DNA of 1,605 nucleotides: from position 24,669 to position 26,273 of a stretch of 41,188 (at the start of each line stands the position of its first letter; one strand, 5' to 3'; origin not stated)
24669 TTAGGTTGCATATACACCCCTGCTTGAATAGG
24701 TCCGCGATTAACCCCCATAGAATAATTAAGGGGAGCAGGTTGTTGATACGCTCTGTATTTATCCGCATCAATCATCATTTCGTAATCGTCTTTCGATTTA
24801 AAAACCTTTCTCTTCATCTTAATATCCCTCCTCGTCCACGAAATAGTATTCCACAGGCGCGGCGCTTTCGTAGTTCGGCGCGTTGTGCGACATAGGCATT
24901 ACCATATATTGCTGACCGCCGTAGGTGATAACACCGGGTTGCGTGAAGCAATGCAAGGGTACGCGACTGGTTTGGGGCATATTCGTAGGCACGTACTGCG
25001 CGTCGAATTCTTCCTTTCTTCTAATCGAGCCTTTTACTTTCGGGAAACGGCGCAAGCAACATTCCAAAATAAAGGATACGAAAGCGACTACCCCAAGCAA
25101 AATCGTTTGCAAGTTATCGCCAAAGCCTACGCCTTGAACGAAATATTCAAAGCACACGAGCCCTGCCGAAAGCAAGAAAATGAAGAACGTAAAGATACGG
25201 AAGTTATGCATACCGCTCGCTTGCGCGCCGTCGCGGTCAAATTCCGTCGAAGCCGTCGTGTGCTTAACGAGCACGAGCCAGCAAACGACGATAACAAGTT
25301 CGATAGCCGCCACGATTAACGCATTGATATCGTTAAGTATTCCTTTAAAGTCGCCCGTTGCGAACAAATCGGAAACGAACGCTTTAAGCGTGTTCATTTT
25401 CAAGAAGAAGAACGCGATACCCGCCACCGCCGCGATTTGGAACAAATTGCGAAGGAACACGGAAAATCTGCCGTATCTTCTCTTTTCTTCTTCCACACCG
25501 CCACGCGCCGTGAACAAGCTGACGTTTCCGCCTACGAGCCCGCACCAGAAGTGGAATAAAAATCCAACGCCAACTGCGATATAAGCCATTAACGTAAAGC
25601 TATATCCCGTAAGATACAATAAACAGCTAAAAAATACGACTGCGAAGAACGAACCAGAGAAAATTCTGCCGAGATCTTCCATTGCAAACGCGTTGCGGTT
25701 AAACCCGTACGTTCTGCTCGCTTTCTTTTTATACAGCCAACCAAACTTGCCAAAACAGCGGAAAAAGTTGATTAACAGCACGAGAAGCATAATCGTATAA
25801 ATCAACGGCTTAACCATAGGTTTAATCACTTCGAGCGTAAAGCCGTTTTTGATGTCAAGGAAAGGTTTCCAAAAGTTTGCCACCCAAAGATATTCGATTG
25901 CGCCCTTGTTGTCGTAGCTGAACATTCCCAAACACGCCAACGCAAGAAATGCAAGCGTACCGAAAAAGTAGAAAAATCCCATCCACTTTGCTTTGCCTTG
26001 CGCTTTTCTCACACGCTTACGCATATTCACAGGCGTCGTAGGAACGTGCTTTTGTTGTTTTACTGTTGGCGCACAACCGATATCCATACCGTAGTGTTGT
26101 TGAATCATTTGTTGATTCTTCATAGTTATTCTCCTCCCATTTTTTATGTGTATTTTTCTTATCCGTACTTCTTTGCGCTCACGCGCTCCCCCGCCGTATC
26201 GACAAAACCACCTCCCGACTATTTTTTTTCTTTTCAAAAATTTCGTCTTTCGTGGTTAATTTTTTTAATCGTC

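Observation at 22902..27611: Operon of three deeply diverged paralogs of an unrecognised ~8-TM membrane-protein family, convergent on spoIIE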

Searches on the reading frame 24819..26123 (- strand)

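Call 3: search_protein_families(library=pfam, proteins=[window:24819-26123:-], max_evalue=1)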
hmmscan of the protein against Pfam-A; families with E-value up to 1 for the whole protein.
window:24819-26123:- (434 aa): 1 family
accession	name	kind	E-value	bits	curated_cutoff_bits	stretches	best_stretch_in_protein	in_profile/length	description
PF02790.20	COX2_TM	-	0.027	15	22.8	1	333-378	21-66/88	Cytochrome C oxidase subunit II, transmembrane domain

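Call 4: search_protein_families(library=ncbifam, proteins=[window:24819-26123:-], max_evalue=1)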
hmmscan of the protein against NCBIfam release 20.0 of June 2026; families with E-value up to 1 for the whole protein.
window:24819-26123:- (434 aa): 0 families

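Call 37: search_protein_families(library=padloc, proteins=[window:24819-26123:-], max_evalue=1)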
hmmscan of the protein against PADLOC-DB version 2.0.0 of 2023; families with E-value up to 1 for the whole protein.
window:24819-26123:- (434 aa): 1 family
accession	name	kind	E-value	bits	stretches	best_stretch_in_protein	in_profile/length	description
PDLC01053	Csx1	-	0.013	13.6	1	225-301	9-70/212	TM+CARF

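Call 38: search_protein_families(library=phrogs, proteins=[window:24819-26123:-], max_evalue=1)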
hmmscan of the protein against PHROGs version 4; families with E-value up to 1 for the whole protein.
window:24819-26123:- (434 aa): 0 families
